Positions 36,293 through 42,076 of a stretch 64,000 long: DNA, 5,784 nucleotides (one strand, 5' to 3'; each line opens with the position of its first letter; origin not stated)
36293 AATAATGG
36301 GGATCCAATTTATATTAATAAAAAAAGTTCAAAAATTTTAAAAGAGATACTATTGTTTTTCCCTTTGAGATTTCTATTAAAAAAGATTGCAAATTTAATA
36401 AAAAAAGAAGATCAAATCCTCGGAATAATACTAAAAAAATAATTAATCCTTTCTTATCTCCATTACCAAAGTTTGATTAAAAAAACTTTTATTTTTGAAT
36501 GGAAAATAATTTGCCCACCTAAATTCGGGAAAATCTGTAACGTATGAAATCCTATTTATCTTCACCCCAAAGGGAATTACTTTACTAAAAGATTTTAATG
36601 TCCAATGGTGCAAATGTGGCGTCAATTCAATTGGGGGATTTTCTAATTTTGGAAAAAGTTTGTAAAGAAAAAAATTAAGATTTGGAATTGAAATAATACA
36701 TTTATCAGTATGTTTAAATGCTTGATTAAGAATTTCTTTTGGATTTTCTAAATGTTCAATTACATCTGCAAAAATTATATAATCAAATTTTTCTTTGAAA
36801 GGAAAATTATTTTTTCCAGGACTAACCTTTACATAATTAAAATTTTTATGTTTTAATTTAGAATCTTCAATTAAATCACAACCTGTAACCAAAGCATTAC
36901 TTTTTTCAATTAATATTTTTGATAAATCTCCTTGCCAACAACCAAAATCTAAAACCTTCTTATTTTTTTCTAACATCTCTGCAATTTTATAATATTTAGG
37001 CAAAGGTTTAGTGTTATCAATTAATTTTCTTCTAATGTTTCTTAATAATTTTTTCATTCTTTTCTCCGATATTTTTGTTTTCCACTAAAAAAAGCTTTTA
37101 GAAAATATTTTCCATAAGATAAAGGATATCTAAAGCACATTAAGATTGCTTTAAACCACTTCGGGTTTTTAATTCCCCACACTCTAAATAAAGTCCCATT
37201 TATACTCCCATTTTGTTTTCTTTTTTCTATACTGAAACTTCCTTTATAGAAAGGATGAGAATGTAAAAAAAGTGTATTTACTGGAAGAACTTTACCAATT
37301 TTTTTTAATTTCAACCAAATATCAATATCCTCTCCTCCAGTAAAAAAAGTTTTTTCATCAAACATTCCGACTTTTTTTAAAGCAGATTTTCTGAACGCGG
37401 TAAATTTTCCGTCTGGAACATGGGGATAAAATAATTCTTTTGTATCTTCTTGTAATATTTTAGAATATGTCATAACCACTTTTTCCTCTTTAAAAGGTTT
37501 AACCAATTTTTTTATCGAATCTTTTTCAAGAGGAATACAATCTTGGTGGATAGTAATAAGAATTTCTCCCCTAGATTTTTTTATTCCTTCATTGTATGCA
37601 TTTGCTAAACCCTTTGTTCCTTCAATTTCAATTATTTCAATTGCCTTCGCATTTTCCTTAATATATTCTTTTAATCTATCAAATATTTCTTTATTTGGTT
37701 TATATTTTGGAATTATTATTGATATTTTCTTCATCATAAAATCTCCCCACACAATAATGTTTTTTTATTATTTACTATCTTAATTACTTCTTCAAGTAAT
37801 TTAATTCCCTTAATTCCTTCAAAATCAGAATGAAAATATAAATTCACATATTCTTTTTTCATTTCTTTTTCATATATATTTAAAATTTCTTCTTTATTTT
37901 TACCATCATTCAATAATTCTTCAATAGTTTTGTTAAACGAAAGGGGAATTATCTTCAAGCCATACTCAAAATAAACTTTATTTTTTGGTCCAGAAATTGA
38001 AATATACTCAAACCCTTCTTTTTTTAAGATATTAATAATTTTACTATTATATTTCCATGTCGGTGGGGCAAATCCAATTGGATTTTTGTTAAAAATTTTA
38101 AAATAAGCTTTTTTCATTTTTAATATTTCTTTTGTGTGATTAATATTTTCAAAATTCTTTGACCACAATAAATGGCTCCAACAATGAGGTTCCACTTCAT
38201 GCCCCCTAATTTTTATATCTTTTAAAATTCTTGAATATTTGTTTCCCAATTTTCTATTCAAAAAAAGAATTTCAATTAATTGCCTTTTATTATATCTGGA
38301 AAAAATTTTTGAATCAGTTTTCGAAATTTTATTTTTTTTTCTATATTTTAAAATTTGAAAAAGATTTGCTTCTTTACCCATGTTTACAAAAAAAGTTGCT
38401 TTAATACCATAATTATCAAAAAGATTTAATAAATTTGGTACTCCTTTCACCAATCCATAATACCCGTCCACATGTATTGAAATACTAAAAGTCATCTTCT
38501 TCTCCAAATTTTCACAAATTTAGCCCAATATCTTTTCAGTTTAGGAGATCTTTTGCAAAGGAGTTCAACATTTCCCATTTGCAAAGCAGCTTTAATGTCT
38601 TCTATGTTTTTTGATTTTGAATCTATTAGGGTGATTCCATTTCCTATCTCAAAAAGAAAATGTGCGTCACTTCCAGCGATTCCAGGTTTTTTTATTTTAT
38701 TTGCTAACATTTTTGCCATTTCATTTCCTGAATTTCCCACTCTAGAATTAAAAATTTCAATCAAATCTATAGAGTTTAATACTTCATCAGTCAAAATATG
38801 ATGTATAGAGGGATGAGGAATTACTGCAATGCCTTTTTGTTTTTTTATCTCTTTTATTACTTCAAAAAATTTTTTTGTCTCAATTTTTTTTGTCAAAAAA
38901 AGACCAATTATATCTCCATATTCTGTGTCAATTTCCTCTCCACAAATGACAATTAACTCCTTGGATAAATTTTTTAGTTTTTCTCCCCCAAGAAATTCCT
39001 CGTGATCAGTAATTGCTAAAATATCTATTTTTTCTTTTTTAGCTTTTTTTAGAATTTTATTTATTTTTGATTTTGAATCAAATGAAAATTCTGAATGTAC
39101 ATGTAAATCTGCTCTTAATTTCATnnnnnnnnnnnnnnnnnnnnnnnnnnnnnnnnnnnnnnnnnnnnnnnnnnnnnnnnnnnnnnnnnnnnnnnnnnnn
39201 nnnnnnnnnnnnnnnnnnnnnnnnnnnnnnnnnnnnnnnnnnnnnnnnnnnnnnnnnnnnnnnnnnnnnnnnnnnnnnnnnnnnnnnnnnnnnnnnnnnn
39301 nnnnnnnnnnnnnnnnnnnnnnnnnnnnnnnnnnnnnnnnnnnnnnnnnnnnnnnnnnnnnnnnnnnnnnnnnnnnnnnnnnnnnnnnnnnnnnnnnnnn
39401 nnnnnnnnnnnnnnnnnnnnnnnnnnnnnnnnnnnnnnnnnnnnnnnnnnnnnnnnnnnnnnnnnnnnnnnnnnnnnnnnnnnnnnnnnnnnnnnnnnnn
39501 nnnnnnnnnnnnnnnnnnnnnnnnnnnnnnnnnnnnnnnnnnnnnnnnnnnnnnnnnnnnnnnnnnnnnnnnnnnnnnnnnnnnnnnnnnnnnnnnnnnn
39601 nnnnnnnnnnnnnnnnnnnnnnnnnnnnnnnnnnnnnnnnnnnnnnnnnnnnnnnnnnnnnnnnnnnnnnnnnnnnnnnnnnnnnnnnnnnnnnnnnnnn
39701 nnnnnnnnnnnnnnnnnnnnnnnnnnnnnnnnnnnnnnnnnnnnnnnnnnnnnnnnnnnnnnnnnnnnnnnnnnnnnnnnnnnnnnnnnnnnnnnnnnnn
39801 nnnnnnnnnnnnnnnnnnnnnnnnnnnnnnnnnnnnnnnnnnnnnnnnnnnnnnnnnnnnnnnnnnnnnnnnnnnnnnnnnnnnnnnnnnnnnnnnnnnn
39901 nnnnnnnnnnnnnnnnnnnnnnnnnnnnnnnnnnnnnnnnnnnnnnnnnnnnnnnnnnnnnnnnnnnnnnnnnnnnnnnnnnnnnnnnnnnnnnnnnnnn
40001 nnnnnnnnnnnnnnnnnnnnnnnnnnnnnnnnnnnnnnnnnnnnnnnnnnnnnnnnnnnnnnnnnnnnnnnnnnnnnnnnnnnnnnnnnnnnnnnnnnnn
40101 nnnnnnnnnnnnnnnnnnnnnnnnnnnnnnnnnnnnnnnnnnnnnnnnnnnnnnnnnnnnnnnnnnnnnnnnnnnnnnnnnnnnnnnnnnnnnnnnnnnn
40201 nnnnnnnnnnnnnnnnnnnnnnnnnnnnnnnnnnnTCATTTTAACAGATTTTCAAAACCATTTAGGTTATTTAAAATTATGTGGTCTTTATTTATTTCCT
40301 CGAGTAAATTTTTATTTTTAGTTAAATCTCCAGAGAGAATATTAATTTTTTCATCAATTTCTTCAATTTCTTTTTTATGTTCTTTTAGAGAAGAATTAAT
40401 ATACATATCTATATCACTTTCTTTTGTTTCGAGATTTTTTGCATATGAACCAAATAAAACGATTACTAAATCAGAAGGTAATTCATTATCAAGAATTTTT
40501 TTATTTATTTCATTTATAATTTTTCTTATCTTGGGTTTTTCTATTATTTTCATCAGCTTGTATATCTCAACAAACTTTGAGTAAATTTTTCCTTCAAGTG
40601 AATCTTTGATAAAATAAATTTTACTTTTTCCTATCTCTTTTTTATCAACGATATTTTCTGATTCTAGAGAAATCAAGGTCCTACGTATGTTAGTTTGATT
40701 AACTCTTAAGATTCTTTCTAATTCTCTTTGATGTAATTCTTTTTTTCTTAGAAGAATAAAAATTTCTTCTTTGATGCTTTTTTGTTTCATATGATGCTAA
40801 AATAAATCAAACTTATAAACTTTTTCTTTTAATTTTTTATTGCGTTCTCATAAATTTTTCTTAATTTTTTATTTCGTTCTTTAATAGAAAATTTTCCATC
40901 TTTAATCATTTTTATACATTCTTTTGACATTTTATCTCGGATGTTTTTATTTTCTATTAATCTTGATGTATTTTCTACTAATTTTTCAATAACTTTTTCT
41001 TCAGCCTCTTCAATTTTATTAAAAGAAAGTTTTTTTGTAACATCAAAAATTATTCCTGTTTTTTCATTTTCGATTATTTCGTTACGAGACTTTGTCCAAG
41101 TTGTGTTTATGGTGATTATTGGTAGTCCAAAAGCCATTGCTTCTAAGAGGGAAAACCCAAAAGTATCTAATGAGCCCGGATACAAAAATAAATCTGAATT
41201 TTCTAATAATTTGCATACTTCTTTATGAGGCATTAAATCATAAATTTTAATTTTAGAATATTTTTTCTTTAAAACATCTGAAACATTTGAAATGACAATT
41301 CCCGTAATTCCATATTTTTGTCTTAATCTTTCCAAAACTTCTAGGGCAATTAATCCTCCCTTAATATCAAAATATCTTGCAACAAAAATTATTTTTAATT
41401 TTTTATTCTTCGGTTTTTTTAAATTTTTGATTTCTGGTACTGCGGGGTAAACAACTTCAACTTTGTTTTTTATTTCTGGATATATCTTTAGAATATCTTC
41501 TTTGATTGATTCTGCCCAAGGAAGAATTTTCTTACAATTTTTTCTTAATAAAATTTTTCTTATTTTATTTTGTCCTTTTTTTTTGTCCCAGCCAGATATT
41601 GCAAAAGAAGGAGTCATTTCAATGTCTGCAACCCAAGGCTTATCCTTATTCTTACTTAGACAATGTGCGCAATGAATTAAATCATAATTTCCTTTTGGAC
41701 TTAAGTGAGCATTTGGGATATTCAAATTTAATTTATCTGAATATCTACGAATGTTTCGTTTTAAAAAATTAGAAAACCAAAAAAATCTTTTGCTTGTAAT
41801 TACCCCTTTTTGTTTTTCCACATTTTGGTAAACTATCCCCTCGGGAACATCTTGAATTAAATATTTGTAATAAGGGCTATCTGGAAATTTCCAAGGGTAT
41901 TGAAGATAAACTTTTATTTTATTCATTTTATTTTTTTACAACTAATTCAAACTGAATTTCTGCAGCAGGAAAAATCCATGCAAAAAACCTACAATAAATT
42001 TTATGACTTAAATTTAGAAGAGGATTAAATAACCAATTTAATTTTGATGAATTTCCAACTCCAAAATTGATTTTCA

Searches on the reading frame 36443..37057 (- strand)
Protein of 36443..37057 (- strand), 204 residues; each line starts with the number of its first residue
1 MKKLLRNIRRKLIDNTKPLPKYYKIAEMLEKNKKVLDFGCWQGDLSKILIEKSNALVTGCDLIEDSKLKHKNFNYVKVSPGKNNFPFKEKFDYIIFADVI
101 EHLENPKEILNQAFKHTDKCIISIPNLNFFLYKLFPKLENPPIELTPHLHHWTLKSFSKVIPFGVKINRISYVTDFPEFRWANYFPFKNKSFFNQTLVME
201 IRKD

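Call 90: search_protein_families(library=pfam, proteins=[window:36443-37057:-], max_evalue=0.001)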
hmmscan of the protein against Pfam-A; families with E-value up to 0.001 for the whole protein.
window:36443-37057:- (204 aa): 7 families
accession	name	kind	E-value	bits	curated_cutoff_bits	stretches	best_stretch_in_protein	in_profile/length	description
PF07021.18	MetW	-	4e-13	49.9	21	1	22-160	4-154/193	Methionine biosynthesis protein MetW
PF13489.12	Methyltransf_23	-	1.5e-12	48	27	1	6-156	3-149/164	Methyltransferase domain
PF13847.12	Methyltransf_31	-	3.7e-08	33.6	27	1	30-117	2-101/145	Methyltransferase domain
PF08242.18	Methyltransf_12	-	1.4e-07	32.6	30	1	36-116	1-91/98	Methyltransferase domain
PF08241.18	Methyltransf_11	-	4.5e-06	27.7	21.2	1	36-115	1-85/95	Methyltransferase domain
PF13649.12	Methyltransf_25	-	1e-05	26.6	27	1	35-116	1-92/97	Methyltransferase domain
PF01728.25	FtsJ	-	0.00029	21.2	24.1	1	23-76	7-70/181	FtsJ-like methyltransferase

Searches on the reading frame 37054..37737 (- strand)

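Call 91: search_protein_families(library=pfam, proteins=[window:37054-37737:-], max_evalue=0.001)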
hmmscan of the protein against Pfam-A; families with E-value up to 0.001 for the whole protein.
window:37054-37737:- (227 aa): 5 families
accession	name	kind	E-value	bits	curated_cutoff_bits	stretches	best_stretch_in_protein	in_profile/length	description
PF00535.33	Glycos_transf_2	-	1.2e-11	45.3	23.3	1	20-110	39-131/168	Glycosyl transferase family 2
PF13712.12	Glyco_tranf_2_5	-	5.6e-09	36.5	27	1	31-86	28-84/210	Glycosyltransferase like family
PF13641.12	Glyco_tranf_2_3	-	4.1e-06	27.4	27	0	108-148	159-198/230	Glycosyltransferase like family 2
PF10111.15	Glyco_tranf_2_2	-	5.7e-06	26.5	27.3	0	107-156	162-214/276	Glycosyltransferase like family 2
PF13632.12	Glyco_trans_2_3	-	0.00021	21.6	27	1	110-164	74-128/198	Glycosyl transferase family group 2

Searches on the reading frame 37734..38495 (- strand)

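Call 91: search_protein_families(library=pfam, proteins=[window:37734-38495:-], max_evalue=0.001)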
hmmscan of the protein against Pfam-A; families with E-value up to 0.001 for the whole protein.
window:37734-38495:- (253 aa): 3 families
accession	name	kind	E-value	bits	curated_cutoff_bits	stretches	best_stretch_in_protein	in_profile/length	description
PF01522.26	Polysacc_deac_1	-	2.5e-16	60.2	23.1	1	12-164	17-123/124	Polysaccharide deacetylase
PF10096.14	DUF2334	-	7.8e-07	29.3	26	1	86-238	54-200/203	Uncharacterized protein conserved in bacteria (DUF2334)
PF03065.20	Glyco_hydro_57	-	2.1e-06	27.7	21.2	1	122-167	126-171/291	Glycosyl hydrolase family 57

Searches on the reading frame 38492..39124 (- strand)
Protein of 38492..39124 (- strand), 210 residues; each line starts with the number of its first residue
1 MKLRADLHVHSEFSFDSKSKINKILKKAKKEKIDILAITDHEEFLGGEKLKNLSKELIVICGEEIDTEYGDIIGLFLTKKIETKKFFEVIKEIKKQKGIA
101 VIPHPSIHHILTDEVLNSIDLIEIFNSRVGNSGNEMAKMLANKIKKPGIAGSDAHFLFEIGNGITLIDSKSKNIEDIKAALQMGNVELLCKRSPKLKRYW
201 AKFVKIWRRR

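Call 91: search_protein_families(library=pfam, proteins=[window:38492-39124:-], max_evalue=0.001)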
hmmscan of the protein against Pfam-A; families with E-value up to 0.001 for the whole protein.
window:38492-39124:- (210 aa): 2 families
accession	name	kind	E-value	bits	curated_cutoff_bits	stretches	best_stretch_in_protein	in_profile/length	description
PF13263.12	PHP_C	-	6.9e-14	51.6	21.3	1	133-185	3-55/56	PHP-associated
PF02811.25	PHP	-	4.6e-12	47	26.4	1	6-68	1-66/164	PHP domain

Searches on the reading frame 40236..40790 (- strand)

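Call 91: search_protein_families(library=pfam, proteins=[window:40236-40790:-], max_evalue=0.001)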
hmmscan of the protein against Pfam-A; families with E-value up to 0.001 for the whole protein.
window:40236-40790:- (184 aa): 5 families
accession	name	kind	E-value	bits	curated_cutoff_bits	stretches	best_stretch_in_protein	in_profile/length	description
PF01909.29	NTP_transf_2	-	4.1e-08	34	21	1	97-150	6-65/93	Nucleotidyltransferase domain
PF18765.7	Polbeta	-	1.5e-06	28.7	26.9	1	106-168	12-71/93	Polymerase beta, Nucleotidyltransferase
PF22600.2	MTPAP-like_central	-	6.6e-06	26.7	27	1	88-162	22-92/139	Poly(A) RNA polymerase, mitochondrial-like, central palm domain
PF04708.17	Pox_F16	-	3.9e-05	23.7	30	1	37-155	72-181/215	Poxvirus F16 protein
PF07106.19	TBPIP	-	9.5e-05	22.7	22.8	1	29-62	29-62/62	TBPIP/Hop2 winged helix domain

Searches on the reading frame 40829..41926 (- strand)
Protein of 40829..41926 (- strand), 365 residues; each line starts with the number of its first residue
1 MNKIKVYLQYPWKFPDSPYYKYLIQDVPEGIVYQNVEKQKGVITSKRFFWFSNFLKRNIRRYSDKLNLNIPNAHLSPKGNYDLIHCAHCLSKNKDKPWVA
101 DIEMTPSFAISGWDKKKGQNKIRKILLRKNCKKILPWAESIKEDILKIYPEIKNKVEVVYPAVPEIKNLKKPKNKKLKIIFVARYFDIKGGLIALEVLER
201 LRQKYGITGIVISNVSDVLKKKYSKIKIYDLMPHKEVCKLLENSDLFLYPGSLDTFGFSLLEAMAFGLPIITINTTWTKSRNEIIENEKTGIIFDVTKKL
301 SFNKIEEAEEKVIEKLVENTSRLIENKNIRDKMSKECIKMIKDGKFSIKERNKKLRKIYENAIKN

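Call 91: search_protein_families(library=pfam, proteins=[window:40829-41926:-], max_evalue=0.001)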
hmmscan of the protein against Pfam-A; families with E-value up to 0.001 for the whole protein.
window:40829-41926:- (365 aa): 3 families
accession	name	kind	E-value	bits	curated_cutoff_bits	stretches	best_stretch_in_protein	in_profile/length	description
PF00534.26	Glycos_transf_1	-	8.5e-16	58.4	26.4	1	168-311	7-158/172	Glycosyl transferases group 1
PF13692.12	Glyco_trans_1_4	-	4.1e-12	47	27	1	178-296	3-126/142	Glycosyl transferases group 1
PF20706.3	GT4-conflict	-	0.00029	20.4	26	0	161-272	179-310/385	Family 4 Glycosyltransferase in conflict systems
